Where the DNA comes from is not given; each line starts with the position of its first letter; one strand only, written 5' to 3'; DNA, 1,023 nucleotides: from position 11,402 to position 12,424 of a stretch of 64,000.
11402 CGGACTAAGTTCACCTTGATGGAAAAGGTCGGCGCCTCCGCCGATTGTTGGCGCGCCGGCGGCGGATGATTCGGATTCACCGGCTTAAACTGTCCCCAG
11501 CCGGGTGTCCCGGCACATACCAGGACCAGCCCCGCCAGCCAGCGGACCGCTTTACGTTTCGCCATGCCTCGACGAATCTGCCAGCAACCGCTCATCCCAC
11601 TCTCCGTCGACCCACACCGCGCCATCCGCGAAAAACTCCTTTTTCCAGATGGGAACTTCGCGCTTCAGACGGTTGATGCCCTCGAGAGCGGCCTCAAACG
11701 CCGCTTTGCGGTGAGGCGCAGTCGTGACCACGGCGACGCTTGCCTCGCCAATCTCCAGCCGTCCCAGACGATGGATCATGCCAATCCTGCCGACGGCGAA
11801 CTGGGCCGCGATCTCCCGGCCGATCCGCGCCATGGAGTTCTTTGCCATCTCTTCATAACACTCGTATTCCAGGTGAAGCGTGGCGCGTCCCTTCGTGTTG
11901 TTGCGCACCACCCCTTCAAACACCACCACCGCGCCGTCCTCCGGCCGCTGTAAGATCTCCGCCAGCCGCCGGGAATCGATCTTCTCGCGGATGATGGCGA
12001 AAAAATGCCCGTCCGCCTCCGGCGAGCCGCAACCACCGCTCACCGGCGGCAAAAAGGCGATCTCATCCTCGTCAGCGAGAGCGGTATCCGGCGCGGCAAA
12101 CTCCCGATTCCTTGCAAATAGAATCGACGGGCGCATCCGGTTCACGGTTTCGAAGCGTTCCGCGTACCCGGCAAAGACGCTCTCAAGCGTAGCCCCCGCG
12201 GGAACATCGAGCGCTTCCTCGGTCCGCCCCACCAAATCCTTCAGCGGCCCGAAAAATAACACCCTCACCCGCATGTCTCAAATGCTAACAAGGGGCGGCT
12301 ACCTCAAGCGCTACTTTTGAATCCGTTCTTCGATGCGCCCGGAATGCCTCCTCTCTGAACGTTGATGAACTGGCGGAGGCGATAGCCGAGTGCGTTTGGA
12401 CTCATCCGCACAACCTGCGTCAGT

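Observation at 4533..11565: Tightly coupled VWA / secreted M20 peptidase / CarboxypepD_reg OMP / GWxTD gene set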

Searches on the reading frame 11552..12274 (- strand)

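Call 7: search_protein_families(library=ncbifam, proteins=[window:11552-12274:-], max_evalue=0.01)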
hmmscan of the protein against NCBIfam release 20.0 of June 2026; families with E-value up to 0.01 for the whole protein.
window:11552-12274:- (240 aa): 6 families
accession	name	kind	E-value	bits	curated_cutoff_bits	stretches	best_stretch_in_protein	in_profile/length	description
NF011061.0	PRK14493.1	equivalog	4e-30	105.3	215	1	110-222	156-270/274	molybdopterin synthase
NF007959.0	PRK10678.1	equivalog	5.2e-24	84.5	175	1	109-225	24-140/150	molybdopterin synthase catalytic subunit MoaE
TIGR01682.1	moaD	equivalog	4.7e-17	62.6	66.15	1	3-81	1-80/80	molybdopterin converting factor subunit 1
TIGR01687.1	moaD_arch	subfamily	1.9e-09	37.9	49.5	1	3-81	1-88/88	MoaD family protein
NF008347.0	PRK11130.1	equivalog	2.8e-07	31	94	1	3-81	2-81/81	molybdopterin synthase sulfur carrier subunit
NF041918.1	SAMP1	equivalog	5.2e-06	26.9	60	1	4-81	2-91/91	ubiquitin-like small modifier protein 1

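Call 8: search_protein_families(library=pfam, proteins=[window:11552-12274:-], max_evalue=0.01)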
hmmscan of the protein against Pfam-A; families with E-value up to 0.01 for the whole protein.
window:11552-12274:- (240 aa): 2 families
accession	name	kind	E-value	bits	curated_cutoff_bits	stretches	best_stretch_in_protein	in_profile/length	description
PF02391.22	MoaE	-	1.3e-34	119.2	23.4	1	96-206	3-114/114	MoaE protein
PF02597.26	ThiS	-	2.8e-14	53.8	22.5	1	5-81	1-76/76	ThiS family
